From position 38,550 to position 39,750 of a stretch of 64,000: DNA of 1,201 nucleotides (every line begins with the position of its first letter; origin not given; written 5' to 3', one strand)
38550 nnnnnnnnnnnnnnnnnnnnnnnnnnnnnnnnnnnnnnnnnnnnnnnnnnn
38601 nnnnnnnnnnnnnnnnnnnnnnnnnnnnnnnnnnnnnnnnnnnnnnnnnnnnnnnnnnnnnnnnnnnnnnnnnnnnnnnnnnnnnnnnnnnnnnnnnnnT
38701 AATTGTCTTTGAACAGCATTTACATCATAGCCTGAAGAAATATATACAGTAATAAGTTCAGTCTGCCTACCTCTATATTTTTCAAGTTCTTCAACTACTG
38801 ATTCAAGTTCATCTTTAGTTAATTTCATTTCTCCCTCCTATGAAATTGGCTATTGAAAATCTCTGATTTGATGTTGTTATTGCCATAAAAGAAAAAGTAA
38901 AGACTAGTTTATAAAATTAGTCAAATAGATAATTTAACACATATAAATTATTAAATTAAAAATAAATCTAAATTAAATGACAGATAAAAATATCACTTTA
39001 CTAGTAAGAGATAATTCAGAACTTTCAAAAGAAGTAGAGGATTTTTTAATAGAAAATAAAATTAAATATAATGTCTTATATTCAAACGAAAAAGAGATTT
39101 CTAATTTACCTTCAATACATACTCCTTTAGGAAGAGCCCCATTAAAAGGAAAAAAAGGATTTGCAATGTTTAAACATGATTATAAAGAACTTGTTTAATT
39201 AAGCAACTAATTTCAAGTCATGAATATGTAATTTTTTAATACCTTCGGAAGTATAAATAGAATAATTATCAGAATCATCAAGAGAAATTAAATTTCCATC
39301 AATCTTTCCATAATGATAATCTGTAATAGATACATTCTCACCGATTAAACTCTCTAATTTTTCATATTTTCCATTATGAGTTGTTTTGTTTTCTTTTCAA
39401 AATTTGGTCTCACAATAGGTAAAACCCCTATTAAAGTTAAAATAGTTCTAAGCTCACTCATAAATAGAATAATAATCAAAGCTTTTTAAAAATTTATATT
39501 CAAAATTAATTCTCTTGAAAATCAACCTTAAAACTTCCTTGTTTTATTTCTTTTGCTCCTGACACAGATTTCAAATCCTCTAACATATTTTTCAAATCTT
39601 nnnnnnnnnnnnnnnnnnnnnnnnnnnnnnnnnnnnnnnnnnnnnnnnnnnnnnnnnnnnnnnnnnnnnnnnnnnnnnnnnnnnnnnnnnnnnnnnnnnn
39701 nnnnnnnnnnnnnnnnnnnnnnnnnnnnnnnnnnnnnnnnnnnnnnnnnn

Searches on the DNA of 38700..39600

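Call 73: search_rna_families(source=window, start=38700, end=39600, threshold=evalue, max_evalue=1)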
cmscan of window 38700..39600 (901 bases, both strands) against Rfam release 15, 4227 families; matches with E-value up to 1: 0.
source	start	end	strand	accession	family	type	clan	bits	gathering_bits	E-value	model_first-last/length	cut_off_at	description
